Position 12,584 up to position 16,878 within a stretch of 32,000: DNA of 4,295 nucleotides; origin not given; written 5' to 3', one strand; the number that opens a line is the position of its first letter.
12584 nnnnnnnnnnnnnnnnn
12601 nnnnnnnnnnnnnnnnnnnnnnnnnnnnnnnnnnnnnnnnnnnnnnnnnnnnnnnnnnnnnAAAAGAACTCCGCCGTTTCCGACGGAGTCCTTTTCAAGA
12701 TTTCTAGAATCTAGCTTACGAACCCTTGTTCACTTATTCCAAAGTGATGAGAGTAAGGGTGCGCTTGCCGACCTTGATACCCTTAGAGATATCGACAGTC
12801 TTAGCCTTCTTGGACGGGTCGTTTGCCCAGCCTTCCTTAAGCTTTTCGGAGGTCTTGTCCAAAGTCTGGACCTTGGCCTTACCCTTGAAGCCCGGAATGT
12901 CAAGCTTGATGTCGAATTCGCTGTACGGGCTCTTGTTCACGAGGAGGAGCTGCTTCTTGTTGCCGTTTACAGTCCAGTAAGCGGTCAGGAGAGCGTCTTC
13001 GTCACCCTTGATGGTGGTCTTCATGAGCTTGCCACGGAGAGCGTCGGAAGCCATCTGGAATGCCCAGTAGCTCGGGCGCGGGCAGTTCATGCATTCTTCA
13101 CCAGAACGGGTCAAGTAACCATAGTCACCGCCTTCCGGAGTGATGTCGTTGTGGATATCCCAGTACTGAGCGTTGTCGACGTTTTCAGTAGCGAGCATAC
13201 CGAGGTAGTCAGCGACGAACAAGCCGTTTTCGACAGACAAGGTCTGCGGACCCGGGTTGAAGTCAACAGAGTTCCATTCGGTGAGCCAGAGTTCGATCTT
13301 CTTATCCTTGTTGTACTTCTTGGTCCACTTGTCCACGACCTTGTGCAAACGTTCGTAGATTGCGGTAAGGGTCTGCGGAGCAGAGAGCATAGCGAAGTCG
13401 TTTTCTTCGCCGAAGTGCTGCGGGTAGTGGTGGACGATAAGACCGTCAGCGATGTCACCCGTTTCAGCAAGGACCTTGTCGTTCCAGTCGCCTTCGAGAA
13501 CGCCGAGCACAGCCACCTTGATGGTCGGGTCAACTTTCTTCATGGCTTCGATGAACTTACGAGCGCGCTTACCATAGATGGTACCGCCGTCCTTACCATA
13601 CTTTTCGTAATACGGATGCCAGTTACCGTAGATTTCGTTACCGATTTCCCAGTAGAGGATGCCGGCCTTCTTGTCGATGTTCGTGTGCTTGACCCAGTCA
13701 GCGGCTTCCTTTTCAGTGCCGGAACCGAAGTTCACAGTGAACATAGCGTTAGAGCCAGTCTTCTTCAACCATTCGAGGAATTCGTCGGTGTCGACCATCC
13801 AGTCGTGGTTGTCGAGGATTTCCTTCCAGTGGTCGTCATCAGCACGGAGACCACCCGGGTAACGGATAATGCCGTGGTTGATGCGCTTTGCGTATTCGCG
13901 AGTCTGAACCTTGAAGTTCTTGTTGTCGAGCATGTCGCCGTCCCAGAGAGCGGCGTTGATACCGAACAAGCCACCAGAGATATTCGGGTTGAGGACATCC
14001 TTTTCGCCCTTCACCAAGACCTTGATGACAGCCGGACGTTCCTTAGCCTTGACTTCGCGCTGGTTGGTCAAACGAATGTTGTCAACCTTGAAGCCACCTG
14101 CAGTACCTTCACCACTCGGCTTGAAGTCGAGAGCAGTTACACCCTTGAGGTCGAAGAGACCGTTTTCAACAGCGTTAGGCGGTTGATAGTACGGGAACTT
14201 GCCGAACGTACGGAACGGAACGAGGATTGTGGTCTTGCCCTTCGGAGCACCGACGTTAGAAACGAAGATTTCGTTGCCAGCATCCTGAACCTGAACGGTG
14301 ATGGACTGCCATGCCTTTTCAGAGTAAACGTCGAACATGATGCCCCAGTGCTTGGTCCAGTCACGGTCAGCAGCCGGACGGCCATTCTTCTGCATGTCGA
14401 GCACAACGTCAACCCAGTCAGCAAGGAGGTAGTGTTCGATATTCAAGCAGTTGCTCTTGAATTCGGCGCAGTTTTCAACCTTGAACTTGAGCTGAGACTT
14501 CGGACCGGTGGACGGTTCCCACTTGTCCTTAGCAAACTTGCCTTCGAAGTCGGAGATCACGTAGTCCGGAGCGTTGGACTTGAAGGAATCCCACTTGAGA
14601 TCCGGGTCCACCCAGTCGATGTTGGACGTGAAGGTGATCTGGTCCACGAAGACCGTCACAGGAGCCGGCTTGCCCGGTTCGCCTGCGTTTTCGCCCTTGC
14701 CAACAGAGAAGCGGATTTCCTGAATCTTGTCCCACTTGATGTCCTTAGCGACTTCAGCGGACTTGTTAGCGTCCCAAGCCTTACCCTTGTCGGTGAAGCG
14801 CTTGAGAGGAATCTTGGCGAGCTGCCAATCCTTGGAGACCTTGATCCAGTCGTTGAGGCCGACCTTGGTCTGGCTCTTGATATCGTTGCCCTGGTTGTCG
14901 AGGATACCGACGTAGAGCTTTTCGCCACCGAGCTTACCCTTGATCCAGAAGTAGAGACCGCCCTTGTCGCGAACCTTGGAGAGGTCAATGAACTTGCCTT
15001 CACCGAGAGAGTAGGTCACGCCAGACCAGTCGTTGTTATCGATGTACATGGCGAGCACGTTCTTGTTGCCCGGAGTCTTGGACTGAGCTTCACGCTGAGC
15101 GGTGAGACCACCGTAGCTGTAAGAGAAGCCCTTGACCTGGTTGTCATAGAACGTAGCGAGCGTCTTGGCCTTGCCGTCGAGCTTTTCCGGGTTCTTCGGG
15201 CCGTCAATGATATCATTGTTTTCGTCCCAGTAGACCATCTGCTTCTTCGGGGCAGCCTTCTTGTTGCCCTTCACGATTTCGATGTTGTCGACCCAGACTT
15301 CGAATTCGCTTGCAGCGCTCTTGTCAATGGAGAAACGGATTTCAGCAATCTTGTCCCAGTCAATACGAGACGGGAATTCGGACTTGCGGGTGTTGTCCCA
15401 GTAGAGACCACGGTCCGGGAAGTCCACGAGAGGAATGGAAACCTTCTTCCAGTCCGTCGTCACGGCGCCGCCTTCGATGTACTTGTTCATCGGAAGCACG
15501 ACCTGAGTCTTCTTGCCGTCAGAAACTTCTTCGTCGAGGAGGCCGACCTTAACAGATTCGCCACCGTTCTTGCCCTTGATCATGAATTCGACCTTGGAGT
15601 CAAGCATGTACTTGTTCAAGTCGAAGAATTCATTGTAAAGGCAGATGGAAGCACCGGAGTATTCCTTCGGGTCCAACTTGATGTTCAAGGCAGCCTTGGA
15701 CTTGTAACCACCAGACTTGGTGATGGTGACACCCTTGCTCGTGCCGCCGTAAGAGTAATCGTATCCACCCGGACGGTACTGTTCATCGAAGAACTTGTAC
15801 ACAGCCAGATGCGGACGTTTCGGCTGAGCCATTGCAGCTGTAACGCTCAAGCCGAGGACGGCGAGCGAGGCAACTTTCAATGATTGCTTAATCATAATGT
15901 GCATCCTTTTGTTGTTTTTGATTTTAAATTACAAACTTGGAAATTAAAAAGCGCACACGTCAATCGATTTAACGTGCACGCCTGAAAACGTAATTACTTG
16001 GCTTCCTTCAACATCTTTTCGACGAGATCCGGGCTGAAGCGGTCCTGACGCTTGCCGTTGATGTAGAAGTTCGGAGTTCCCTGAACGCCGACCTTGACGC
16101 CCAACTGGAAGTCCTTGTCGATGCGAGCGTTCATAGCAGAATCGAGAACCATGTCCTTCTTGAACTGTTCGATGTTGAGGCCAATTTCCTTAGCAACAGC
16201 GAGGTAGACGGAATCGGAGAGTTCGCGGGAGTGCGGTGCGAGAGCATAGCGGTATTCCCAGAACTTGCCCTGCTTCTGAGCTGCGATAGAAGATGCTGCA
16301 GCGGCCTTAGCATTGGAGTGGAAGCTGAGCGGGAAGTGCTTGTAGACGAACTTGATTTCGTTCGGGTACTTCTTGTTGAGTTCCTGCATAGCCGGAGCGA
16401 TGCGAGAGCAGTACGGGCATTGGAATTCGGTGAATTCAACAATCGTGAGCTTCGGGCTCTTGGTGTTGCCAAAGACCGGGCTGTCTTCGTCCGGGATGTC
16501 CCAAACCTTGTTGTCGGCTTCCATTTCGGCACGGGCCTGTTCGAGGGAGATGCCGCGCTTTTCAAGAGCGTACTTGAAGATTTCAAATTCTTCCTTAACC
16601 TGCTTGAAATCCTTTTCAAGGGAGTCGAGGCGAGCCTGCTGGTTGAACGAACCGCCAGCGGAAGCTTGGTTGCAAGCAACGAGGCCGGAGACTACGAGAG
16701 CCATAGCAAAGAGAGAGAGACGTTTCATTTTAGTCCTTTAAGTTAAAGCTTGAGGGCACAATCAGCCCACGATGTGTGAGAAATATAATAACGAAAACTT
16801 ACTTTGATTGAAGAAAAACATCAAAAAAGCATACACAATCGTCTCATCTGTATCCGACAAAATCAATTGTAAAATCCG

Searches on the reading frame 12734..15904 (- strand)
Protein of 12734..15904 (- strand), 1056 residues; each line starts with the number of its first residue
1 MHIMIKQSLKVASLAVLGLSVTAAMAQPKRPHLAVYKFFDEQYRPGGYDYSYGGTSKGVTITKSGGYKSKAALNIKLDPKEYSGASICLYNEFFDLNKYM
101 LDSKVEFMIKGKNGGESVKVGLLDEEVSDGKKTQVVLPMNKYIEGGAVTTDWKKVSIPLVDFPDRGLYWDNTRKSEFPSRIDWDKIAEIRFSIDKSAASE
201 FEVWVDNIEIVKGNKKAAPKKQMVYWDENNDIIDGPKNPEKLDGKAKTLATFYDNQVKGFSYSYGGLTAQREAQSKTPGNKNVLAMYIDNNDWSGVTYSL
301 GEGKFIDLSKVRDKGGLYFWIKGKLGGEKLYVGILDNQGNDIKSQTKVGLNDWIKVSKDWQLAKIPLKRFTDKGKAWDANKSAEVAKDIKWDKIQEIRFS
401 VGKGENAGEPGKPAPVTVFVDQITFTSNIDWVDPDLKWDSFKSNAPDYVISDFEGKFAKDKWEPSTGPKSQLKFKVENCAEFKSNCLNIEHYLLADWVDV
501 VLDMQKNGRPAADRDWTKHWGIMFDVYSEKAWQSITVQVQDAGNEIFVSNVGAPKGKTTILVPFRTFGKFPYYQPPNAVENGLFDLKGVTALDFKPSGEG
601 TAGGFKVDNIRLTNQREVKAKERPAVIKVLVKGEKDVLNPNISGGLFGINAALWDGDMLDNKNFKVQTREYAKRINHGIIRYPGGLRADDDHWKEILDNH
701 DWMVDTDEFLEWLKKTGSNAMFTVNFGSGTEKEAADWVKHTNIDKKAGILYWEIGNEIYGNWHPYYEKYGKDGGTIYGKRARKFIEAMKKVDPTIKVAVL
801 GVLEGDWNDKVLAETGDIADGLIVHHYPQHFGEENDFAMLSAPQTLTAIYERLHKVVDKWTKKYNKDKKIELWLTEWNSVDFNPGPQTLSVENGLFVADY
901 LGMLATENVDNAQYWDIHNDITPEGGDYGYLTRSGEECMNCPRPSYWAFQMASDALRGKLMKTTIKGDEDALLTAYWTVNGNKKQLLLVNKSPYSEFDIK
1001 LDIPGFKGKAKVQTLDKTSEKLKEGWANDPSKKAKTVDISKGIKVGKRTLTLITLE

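Call 13: search_protein_families(library=pfam, proteins=[window:12734-15904:-])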
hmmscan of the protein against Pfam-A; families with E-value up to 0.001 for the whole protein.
window:12734-15904:- (1056 aa): 2 families
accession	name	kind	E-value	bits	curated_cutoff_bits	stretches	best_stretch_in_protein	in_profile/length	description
PF21582.3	CBM30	-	2.4e-28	99.7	27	2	81-167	53-139/170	Carbohydrate binding domain 30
PF03425.19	CBM_11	-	6.1e-16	59.4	27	1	448-612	13-179/182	Carbohydrate binding domain (family 11)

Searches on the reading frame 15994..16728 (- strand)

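Call 13: search_protein_families(library=pfam, proteins=[window:15994-16728:-])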
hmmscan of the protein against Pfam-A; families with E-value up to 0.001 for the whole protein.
window:15994-16728:- (244 aa): 5 families
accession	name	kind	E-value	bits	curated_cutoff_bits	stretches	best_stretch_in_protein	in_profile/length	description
PF13462.12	Thioredoxin_4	-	5.1e-19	69.5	23.2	1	82-241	4-164/165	Thioredoxin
PF01323.26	DSBA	-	2.6e-18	66.9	25.6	1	95-227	1-176/191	DSBA-like thioredoxin domain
PF00085.26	Thioredoxin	-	3e-06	27.6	23.5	1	91-128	17-54/103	Thioredoxin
PF13743.12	Thioredoxin_5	-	1.6e-05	25.1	27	1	162-223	102-163/186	Thioredoxin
PF13098.12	Thioredoxin_2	-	2.9e-05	24.8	27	1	93-224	6-82/104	Thioredoxin-like domain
